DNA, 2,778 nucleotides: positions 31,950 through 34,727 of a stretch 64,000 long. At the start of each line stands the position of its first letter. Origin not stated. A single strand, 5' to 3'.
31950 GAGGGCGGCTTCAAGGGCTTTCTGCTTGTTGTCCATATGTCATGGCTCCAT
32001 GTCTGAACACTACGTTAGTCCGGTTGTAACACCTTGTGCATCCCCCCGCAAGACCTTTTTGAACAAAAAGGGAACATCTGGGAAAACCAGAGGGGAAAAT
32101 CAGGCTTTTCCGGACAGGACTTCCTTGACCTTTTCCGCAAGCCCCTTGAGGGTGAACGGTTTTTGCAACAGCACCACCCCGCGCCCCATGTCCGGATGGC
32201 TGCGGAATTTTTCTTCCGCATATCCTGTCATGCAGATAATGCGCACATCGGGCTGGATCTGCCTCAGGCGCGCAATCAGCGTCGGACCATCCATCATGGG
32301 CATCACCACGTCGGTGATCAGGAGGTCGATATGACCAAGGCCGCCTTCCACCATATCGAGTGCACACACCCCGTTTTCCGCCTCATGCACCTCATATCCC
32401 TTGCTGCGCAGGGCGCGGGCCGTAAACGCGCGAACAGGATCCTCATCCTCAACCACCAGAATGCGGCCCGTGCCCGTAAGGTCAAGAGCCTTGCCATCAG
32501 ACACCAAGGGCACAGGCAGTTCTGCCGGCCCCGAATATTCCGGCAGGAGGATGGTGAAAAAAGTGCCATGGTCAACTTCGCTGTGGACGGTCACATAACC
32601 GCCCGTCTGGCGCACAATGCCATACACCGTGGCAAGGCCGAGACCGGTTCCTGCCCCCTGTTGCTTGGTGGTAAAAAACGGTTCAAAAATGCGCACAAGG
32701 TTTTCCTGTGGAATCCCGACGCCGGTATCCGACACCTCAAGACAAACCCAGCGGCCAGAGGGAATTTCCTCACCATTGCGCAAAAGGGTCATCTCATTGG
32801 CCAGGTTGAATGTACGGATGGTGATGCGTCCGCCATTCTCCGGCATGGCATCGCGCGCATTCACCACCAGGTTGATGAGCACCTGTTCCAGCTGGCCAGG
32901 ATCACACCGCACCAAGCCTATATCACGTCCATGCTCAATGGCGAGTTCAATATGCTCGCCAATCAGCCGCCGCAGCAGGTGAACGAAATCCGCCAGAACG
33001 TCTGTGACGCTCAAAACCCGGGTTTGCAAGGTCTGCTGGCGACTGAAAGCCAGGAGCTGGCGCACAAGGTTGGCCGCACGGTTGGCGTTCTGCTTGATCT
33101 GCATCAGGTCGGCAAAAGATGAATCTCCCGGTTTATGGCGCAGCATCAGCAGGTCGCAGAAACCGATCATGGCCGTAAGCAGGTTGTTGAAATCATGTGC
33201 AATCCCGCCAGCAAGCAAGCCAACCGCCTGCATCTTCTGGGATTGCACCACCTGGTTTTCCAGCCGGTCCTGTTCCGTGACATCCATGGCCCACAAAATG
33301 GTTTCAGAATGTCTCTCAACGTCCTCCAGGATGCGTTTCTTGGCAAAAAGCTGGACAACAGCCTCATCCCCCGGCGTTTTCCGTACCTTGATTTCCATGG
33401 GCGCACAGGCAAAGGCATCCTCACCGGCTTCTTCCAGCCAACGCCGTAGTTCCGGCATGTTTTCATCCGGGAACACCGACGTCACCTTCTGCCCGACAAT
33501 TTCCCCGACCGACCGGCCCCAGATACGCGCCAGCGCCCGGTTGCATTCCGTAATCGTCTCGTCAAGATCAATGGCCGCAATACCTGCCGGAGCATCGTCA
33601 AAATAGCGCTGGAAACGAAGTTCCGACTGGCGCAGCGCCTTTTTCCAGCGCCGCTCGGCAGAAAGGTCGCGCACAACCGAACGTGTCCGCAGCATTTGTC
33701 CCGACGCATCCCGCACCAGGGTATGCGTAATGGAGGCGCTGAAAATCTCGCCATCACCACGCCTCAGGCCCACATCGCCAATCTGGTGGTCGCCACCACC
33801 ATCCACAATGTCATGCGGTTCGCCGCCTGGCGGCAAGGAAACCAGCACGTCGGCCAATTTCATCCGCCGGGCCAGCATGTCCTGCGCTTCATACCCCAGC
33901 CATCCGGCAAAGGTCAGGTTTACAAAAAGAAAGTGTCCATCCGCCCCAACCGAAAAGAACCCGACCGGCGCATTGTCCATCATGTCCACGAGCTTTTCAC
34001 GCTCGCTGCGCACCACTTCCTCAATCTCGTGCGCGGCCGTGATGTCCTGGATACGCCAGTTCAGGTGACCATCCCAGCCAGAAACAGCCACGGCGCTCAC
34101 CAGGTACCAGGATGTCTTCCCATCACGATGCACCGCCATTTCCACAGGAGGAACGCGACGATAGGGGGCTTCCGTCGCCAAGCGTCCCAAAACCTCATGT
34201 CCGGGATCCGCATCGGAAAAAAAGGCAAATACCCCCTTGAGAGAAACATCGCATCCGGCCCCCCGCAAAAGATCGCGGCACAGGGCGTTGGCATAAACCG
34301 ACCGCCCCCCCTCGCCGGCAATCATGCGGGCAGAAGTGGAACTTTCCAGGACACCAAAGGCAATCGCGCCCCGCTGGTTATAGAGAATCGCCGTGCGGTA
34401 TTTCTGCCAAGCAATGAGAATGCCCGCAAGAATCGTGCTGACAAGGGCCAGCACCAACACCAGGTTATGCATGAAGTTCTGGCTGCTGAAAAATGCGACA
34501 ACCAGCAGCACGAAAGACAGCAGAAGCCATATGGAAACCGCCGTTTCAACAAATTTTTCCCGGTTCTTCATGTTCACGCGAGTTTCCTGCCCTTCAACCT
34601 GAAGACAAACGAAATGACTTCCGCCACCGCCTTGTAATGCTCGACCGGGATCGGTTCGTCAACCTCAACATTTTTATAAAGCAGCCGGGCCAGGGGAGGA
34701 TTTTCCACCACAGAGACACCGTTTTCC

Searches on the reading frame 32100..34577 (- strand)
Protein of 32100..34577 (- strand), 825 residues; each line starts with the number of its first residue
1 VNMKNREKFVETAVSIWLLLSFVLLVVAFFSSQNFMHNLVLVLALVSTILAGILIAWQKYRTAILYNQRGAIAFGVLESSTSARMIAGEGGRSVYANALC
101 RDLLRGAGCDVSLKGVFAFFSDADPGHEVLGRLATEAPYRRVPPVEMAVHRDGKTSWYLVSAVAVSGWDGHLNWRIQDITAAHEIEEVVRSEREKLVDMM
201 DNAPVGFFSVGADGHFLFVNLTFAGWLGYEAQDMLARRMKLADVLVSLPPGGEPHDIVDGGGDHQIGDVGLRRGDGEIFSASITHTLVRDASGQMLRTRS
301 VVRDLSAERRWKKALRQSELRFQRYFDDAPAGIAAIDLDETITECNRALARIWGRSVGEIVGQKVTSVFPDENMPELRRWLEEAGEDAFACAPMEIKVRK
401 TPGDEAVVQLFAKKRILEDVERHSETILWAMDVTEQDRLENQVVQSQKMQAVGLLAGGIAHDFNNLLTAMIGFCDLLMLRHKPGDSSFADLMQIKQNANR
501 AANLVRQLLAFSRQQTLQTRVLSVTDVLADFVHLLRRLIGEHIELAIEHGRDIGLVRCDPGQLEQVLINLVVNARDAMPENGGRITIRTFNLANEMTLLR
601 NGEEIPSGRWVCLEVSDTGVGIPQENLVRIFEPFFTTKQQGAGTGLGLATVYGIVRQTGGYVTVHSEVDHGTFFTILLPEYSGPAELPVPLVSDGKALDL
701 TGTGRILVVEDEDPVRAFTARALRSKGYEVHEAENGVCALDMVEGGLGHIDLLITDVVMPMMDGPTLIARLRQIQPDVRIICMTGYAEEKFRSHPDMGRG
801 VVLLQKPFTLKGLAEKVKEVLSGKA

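Call 23: search_protein_families(library=pfam, proteins=[window:32100-34577:-])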
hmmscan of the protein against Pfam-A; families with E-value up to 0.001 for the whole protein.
window:32100-34577:- (825 aa): 8 families
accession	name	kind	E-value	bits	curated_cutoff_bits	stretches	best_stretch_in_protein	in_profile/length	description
PF02518.31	HATPase_c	-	2e-24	86.6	26.4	1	559-680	2-109/111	Histidine kinase-, DNA gyrase B-, and HSP90-like ATPase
PF00072.30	Response_reg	-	1.3e-19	70.9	30.2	1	706-817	1-110/111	Response regulator receiver domain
PF08448.16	PAS_4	-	3.9e-17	62.9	23.1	2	326-437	1-109/110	PAS fold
PF13188.13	PAS_8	-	2e-14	53.3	21.8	1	321-381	2-61/65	PAS domain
PF00989.32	PAS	-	8.7e-14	51.9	22.6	1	321-423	2-104/113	PAS fold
PF13426.13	PAS_9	-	7.9e-12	45.8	27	1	204-306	1-102/103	PAS domain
PF00512.31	HisKA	-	5.6e-09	36.4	26.9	1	454-515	4-64/66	His Kinase A (phospho-acceptor) domain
PF08447.18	PAS_3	-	0.00082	20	25.6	0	219-301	4-88/89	PAS fold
